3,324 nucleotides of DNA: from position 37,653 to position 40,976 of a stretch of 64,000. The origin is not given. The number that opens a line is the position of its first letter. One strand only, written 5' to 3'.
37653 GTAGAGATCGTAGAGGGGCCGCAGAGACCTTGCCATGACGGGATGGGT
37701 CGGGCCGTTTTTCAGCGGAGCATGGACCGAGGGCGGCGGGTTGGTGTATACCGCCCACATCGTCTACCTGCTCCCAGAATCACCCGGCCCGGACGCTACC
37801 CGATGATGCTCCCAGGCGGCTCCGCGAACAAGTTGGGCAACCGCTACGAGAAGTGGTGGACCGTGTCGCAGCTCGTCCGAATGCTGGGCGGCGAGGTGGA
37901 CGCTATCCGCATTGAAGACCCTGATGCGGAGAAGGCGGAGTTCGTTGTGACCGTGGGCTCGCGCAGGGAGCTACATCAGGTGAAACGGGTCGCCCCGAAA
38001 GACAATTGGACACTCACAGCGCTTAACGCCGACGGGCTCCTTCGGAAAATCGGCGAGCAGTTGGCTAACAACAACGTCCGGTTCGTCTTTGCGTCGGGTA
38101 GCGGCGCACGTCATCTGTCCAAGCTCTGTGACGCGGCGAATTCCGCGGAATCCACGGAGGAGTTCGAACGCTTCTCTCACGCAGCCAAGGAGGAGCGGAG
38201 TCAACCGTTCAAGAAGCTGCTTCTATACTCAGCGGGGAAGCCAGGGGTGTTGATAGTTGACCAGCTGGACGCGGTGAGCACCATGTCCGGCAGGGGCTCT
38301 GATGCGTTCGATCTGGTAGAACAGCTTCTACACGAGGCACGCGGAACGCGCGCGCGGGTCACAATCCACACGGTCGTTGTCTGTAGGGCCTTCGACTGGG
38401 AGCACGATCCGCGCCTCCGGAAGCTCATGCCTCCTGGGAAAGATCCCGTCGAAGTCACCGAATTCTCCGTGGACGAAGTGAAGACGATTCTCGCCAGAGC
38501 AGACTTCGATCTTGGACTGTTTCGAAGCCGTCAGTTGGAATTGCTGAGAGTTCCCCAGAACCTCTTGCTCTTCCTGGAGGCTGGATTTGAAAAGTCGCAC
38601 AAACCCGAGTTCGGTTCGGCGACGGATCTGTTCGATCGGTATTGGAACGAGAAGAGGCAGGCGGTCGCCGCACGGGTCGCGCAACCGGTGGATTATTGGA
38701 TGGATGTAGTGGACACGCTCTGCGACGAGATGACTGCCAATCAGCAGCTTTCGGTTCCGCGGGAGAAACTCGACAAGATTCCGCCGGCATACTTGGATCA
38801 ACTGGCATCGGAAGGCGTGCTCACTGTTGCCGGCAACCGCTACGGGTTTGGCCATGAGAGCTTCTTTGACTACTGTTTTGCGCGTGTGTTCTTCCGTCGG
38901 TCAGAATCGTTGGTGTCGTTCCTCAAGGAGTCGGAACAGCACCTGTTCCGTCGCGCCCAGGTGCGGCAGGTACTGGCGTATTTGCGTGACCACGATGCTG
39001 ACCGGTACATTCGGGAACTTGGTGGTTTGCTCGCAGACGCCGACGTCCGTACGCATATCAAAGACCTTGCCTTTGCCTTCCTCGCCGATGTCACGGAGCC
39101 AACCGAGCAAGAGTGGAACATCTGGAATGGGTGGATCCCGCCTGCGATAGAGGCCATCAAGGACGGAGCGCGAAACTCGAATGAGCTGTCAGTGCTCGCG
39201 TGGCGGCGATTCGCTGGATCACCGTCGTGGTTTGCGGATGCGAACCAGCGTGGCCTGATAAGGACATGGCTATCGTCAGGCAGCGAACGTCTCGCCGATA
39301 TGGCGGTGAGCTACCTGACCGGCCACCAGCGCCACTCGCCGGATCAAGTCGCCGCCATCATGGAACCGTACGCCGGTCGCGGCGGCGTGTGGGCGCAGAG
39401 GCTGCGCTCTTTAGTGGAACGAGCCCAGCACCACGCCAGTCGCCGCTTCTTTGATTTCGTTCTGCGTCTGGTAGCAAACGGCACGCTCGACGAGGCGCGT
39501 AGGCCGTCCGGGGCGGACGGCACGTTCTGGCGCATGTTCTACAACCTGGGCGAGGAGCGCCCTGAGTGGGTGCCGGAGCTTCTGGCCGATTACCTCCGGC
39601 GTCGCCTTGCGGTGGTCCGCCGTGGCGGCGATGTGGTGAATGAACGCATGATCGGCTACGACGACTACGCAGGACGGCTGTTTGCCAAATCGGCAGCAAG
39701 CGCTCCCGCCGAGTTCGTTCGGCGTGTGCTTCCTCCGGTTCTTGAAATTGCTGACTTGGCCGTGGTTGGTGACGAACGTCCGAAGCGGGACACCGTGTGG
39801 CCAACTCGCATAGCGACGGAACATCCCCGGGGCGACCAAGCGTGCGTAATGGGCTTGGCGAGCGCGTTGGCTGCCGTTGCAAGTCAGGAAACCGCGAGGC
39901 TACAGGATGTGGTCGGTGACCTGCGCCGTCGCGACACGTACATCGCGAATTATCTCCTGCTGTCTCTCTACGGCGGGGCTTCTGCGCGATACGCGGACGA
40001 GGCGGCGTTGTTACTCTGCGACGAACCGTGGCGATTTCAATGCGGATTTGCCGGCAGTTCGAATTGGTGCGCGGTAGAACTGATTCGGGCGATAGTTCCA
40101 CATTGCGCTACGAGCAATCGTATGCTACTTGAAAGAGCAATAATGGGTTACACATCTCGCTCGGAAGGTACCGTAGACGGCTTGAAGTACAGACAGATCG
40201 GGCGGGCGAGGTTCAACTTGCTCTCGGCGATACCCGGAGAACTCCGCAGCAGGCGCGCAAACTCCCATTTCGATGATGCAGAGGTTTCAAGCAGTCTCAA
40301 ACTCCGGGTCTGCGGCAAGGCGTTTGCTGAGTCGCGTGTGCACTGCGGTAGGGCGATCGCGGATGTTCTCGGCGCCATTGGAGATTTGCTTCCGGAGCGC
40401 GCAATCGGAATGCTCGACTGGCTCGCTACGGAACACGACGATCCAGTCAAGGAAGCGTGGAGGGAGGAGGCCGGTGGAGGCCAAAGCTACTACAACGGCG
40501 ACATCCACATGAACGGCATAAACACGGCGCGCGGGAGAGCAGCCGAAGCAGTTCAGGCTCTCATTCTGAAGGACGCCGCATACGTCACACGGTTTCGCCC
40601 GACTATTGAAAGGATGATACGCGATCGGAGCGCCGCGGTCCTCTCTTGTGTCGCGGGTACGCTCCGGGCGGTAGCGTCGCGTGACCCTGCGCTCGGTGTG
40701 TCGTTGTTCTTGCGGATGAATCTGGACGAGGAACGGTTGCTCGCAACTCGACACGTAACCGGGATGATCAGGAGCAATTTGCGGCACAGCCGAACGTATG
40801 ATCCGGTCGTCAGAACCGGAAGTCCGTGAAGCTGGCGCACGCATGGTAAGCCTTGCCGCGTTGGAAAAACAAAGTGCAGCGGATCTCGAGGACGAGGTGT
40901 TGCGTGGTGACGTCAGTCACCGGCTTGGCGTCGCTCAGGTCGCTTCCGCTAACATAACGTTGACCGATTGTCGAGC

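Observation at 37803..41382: Uncharacterised 1000-1200-aa Avs/STAND-like protein embedded between hsdM and hsdS remnants: candidate novel defence gene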

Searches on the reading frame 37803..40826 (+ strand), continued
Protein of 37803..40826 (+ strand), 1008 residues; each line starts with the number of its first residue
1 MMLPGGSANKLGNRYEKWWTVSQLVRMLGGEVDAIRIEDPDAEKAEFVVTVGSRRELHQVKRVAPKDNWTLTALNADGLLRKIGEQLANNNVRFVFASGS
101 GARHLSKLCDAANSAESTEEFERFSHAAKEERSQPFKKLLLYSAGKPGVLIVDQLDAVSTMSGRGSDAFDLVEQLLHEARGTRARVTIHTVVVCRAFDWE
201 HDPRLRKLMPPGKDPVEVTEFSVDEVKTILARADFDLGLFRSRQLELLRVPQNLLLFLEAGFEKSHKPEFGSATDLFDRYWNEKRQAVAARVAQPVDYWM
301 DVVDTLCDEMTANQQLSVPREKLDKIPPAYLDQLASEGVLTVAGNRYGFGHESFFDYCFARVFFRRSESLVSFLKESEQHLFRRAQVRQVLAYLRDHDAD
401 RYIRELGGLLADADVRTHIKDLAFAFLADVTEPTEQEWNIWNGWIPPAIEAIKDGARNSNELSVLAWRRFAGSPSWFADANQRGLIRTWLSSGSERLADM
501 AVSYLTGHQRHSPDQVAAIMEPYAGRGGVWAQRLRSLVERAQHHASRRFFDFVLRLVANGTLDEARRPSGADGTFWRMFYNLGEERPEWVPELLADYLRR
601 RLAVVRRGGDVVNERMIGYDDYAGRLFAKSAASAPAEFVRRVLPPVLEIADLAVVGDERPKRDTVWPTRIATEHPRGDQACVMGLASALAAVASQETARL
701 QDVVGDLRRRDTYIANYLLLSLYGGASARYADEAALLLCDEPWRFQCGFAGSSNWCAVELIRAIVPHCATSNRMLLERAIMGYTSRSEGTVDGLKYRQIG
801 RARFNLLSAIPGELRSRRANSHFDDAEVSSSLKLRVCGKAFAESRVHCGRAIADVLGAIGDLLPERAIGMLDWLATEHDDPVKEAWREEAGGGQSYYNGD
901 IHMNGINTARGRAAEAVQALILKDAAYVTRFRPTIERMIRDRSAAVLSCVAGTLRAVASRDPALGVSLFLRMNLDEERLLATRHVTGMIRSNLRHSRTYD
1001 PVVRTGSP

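Call 54: list_cluster_members(proteins=[P0001, P0013, P0053, P0080, P0101, P0105, P0120])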
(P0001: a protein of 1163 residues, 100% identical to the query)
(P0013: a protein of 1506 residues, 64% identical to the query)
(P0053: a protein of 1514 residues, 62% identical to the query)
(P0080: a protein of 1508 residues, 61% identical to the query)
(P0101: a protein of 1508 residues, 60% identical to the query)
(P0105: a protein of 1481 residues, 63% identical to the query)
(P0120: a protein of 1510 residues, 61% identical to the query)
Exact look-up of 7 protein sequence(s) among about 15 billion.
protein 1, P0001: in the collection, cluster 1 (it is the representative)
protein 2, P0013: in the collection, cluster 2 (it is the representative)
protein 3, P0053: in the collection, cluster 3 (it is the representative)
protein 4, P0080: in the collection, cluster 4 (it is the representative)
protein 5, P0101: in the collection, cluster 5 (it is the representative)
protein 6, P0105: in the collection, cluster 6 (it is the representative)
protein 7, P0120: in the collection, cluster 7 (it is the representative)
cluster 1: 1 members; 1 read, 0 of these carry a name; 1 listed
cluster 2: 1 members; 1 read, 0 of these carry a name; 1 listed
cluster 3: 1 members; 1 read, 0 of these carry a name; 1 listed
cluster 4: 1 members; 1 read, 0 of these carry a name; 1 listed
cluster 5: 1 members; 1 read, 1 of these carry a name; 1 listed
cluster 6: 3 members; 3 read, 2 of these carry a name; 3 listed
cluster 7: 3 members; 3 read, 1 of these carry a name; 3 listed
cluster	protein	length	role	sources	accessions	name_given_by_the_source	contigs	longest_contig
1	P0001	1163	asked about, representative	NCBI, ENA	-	-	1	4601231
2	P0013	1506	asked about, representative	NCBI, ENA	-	-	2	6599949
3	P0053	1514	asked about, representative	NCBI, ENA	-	-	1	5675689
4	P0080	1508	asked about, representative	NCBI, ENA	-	-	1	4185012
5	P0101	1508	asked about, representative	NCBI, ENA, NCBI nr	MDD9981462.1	MAG: AAA family ATPase [Gammaproteobacteria bacterium] | AAA family ATPase [Gammaproteobacteria bacterium]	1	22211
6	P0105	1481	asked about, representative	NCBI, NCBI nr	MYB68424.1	MAG: hypothetical protein F4X75_07965 [Gemmatimonadetes bacterium] | hypothetical protein [Gemmatimonadota bacterium]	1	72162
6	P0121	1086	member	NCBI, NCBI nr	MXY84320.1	MAG: hypothetical protein F4Y91_20235, partial [Gemmatimonadetes bacterium] | hypothetical protein [Gemmatimonadota bacterium]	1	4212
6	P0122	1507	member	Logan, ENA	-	-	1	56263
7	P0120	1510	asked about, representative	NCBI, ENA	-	-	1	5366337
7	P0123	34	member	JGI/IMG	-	hypothetical protein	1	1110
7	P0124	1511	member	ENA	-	-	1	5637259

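Call 55: search_protein_families(library=pfam, proteins=[L001:1216-1509:+, L001:6456-7550:+, L003:16480-17424:+], max_evalue=1)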
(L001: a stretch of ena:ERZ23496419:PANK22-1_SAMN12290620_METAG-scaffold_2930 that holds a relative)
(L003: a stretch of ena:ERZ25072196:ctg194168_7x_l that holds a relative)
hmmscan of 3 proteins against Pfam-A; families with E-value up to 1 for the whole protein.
L001:1216-1509:+ (97 aa): 0 families

L001:6456-7550:+ (364 aa): 1 family
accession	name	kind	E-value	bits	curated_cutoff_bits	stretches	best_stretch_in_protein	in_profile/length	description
PF05403.16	Plasmodium_HRP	-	0.22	11.7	45.8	1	66-195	40-169/218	Plasmodium histidine-rich protein (HRPII/III)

L003:16480-17424:+ (314 aa): 1 family
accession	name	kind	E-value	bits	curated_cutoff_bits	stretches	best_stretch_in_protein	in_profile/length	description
PF20866.3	MdcG_N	-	0.14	12.7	24.4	0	217-242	21-46/77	Phosphoribosyl-dephospho-CoA transferase MdcG N-terminal domain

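Call 56: predict_structure(alignment_id=A5)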
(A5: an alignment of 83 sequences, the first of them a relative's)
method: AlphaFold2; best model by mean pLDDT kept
length: 250 residues; sequences in the alignment: 83
mean_pLDDT: 84.0   pTM: 0.79
mean pLDDT of the five models: 84.0, 83.9, 82.4, 81.9, 79.4
residues with pLDDT >= 90: 125; 70-90: 87; 50-70: 28; < 50: 10
segments of 3 or more residues with pLDDT < 50: 1-8
pLDDT, mean of each block of 10 residues (from residue 1): 39 88 93 80 73 91 86 89 87 93 91 89 73 88 94 95 93 89 94 88 95 83 68 77 65
secondary structure, 60 per line:
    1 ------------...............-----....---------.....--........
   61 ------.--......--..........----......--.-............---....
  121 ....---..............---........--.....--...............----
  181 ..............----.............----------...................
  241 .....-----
elements in order: H13-27 E33-36 E46-50 E53-60 H70-75 H78-87 E92-97 H102-113 H117-124 H128-141 H145-152 E155-159 H162-176 H181-194 E199-201 H202-211 H222-245

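Call 58: fold_search(model_id=the predicted structure, library=pdb)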
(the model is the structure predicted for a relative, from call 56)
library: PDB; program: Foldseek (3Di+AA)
matches with E <= 10: 526; with E <= 0.001: 12
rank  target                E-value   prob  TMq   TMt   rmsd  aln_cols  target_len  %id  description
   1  9nxx_D                2.2e-06  1.00  0.57  0.40   5.3       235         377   13  LmuA_conformation 1 (released 2025-12-17)
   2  8zue_A                4.5e-06  1.00  0.55  0.29   6.4       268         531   15  cryo-electron microscopy (cryo-EM) structure of the Hachiman defense system from Escherichia coli (released 2025-03-26)
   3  8dgc_A                8.0e-06  1.00  0.58  0.08   4.5       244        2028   13  Avs3 bound to phage PhiV-1 terminase (released 2022-08-03)
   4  6vm5                  9.7e-05  1.00  0.50  0.32   6.3       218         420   12  Structure of Moraxella osloensis Cap4 SAVED/CARF-domain containing receptor (released 2020-06-17)
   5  6vm6_E                2.9e-04  1.00  0.50  0.31   6.2       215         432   12  Structure of Acinetobacter baumannii Cap4 SAVED/CARF-domain containing receptor with the cyclic trinucleotide 2'3'3'-c (released 2020-06-17)
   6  6wam_F                3.1e-04  1.00  0.49  0.31   6.3       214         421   13  Structure of Acinetobacter baumannii Cap4 SAVED/CARF-domain containing receptor (released 2020-06-17)
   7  6wan_F                3.5e-04  1.00  0.49  0.32   6.2       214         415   12  Structure of Acinetobacter baumannii Cap4 SAVED/CARF-domain containing receptor with the cyclic trinucleotide 3'3'3'-c (released 2020-06-17)
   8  6wam_B                5.8e-04  1.00  0.49  0.30   6.2       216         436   12  Structure of Acinetobacter baumannii Cap4 SAVED/CARF-domain containing receptor (released 2020-06-17)
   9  6vm6_A                8.2e-04  1.00  0.47  0.29   6.4       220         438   10  Structure of Acinetobacter baumannii Cap4 SAVED/CARF-domain containing receptor with the cyclic trinucleotide 2'3'3'-c (released 2020-06-17)
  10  6wam_A                8.7e-04  1.00  0.47  0.29   6.5       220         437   10  Structure of Acinetobacter baumannii Cap4 SAVED/CARF-domain containing receptor (released 2020-06-17)
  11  6vm6_C                9.2e-04  1.00  0.49  0.30   6.2       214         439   13  Structure of Acinetobacter baumannii Cap4 SAVED/CARF-domain containing receptor with the cyclic trinucleotide 2'3'3'-c (released 2020-06-17)
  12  6vm6_F                9.8e-04  1.00  0.49  0.30   6.3       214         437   12  Structure of Acinetobacter baumannii Cap4 SAVED/CARF-domain containing receptor with the cyclic trinucleotide 2'3'3'-c (released 2020-06-17)
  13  6wam_E                1.2e-03  1.00  0.50  0.32   6.2       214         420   13  Structure of Acinetobacter baumannii Cap4 SAVED/CARF-domain containing receptor (released 2020-06-17)
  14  6wan_D                1.7e-03  1.00  0.47  0.30   6.4       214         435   11  Structure of Acinetobacter baumannii Cap4 SAVED/CARF-domain containing receptor with the cyclic trinucleotide 3'3'3'-c (released 2020-06-17)
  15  9c1m_G                2.8e-03  1.00  0.50  0.30  19.1       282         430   10  HerA-DUF assembly 1 (released 2025-06-04)
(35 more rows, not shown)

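Call 76: search_protein_representatives(protein=window:37803-40826:+)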
Query: 1008 residues. Proteins with E-value up to 0.001 (for the whole library): 3407; up to 1e-10: 2455; up to 1e-30: 1019. The best 150 are listed.
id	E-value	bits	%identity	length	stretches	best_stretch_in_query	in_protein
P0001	0.0e+00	2299.5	100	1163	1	1-1008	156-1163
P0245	1.6e-294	996.3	49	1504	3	143-827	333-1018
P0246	1.3e-281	953.6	51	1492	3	139-826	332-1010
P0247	3.6e-271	919.0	48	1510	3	143-825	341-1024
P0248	1.3e-257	874.2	60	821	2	300-827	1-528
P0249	2.0e-256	870.2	45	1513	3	143-827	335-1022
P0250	5.6e-251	852.2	45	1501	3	139-819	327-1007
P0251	9.8e-250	848.1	44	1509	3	135-825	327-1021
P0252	1.2e-249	847.8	45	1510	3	146-827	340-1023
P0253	8.1e-242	821.9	49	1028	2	173-827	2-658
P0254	3.7e-236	803.1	50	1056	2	139-816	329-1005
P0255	5.2e-234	796.0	48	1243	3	146-827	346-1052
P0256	8.1e-234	795.4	44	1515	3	141-827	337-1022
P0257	7.1e-231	785.6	45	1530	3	143-824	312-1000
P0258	5.1e-227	772.9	47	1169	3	134-829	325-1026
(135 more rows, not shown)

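Call 78: search_dna_similar(query=P0013, collection=plasmids, mode=protein, max_evalue=1e-10, max_rows=15)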
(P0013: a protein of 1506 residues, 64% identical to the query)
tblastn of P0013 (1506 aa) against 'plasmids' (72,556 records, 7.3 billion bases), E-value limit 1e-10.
Records with a match: 5; places in all: 5; records where one place covers at least 80% of the query: 4.
Best place of each record, by identity: <60% 5.
By first word of the organism name: Sinorhizobium 2; Rhizobium 1; Isosphaeraceae 1; Herpetosiphon 1.
By predicted mobility (MOB-suite, as given by PLSDB): non-mobilizable 3; conjugative 2.
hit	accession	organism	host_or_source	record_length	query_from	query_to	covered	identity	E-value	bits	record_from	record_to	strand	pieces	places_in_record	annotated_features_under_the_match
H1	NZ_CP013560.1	Rhizobium phaseoli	Phaseolus vulgaris,Whole ...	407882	5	1506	100%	26.9%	7e-89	329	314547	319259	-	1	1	AAA family ATPase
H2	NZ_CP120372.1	Sinorhizobium numidicum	Argyrolobium uniflorum,Cell culture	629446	5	1506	100%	26.7%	3e-89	330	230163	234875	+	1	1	AAA family ATPase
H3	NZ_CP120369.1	Sinorhizobium numidicum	Argyrolobium uniflorum,Cell culture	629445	5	1506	100%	26.7%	3e-89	330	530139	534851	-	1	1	AAA family ATPase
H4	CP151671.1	Isosphaeraceae bacterium EP7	-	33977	5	1475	98%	25.3%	4e-72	276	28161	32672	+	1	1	hypothetical protein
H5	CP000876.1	Herpetosiphon aurantiacus DSM 785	-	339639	270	1424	77%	22.7%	4e-48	197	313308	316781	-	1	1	hypothetical protein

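Call 79: search_dna_similar(query=P0013, collection=phages, mode=protein, max_evalue=1e-10, max_rows=10)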
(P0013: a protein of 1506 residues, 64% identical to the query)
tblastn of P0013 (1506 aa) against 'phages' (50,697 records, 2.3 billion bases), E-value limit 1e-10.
No match.

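Call 80: get_annotated_region(hit=H1, flank=8000)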
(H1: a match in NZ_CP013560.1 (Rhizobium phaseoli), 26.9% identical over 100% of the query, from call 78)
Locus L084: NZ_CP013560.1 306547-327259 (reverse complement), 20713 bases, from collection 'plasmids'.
description: Rhizobium phaseoli strain N841 plasmid pRphaN841c, complete sequence
organism: Rhizobium phaseoli (NCBI taxid 396)
taxonomy: Bacteria; Pseudomonadota; Alphaproteobacteria; Hyphomicrobiales; Rhizobiaceae; Rhizobium; Rhizobium phaseoli
host: -; source: Phaseolus vulgaris,Whole organism,Legume-root nodule,legume-root nodule; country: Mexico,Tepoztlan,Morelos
typing (MOB-suite, as given by PLSDB): non-mobilizable
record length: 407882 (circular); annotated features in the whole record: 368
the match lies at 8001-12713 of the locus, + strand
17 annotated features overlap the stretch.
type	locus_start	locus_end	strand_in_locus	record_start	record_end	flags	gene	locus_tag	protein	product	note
CDS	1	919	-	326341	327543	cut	-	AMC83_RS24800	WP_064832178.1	ROK family transcriptional regulator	GO:0006355 - regulation of DNA-templated transcription [Evidence IEA]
CDS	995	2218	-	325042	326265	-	-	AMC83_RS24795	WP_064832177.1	MFS transporter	-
CDS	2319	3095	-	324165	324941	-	-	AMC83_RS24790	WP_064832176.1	SDR family oxidoreductase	-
CDS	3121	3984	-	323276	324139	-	-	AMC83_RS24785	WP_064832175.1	MurR/RpiR family transcriptional regulator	GO:0006355 - regulation of DNA-templated transcription [Evidence IEA]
CDS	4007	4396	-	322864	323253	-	-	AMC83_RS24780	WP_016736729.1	RidA family protein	-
CDS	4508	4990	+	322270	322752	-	-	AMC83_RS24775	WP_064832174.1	hypothetical protein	-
CDS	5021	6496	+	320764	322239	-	-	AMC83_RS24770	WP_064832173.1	M81 family metallopeptidase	-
CDS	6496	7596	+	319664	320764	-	-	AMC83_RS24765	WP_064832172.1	D-TA family PLP-dependent enzyme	-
CDS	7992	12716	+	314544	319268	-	-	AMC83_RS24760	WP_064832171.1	AAA family ATPase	-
CDS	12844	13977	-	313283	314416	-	ugpC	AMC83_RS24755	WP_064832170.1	sn-glycerol-3-phosphate ABC transporter ATP-binding protein UgpC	-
CDS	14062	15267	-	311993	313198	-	-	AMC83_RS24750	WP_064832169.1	extracellular solute-binding protein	-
CDS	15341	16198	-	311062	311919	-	-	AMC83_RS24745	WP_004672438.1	carbohydrate ABC transporter permease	GO:0008643 - carbohydrate transport [Evidence IEA]; GO:0055085 - transmembrane transport [Evidence IEA]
CDS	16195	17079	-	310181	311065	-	-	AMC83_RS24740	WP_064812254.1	sugar ABC transporter permease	-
CDS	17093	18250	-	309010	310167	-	-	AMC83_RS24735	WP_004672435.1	Gfo/Idh/MocA family oxidoreductase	-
CDS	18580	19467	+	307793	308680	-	yghX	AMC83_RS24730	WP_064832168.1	YghX family hydrolase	-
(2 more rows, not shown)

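Call 81: get_annotated_region(hit=H4, flank=8000)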
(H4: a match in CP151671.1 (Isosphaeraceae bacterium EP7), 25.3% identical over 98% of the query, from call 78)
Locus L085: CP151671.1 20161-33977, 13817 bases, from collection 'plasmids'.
description: Isosphaeraceae bacterium EP7 plasmid pEP7_04, complete sequence
organism: Isosphaeraceae bacterium EP7 (NCBI taxid 3139350)
taxonomy: Bacteria; Planctomycetota; Planctomycetia; Isosphaerales; Isosphaeraceae; ; Isosphaeraceae bacterium EP7
host: -; source: -; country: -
typing (MOB-suite, as given by PLSDB): non-mobilizable
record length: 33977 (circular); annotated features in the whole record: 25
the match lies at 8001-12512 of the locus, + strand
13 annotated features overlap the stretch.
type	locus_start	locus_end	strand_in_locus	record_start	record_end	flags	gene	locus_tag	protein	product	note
CDS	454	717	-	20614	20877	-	-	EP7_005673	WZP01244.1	DUF1883 domain-containing protein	-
CDS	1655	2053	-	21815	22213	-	-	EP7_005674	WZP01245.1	hypothetical protein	-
CDS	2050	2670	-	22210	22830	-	-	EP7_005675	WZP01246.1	sigma factor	-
CDS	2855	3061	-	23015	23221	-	-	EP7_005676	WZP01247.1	hypothetical protein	-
CDS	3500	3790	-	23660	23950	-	-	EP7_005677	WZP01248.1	hypothetical protein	-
CDS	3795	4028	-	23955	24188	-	-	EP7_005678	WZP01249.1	hypothetical protein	-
CDS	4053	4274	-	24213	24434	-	-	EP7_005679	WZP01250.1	hypothetical protein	-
CDS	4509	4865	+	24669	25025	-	-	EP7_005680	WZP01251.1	hypothetical protein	-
CDS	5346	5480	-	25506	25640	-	-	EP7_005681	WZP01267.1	hypothetical protein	-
CDS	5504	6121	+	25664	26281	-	-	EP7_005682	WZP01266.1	recombinase family protein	-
CDS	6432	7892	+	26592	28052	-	-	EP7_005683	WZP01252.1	replication initiator protein A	-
CDS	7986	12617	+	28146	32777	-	-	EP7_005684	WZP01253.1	hypothetical protein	-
CDS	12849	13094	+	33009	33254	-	-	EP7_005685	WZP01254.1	hypothetical protein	-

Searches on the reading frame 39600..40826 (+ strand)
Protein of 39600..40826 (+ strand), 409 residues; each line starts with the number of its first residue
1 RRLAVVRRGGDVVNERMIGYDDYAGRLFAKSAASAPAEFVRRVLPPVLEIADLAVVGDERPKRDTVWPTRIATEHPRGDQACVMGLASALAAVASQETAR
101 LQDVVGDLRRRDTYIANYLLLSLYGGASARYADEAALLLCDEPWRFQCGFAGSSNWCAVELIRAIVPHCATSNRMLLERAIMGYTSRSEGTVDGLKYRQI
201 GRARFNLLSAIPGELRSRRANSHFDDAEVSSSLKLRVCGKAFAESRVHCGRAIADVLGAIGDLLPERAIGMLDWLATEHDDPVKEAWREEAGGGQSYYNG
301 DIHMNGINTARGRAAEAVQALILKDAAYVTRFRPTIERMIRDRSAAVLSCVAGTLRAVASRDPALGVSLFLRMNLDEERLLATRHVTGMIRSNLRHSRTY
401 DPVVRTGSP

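Call 6: search_protein_families(library=pfam, proteins=[window:39600-40826:+], max_evalue=10)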
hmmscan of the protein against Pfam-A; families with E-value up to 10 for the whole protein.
window:39600-40826:+ (409 aa): 2 families
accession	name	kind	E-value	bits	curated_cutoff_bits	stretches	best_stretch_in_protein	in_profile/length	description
PF13646.12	HEAT_2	-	0.064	14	27.7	1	251-286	49-82/88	HEAT repeats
PF08560.15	DUF1757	-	0.15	12.3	21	0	173-196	115-139/148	Protein of unknown function (DUF1757)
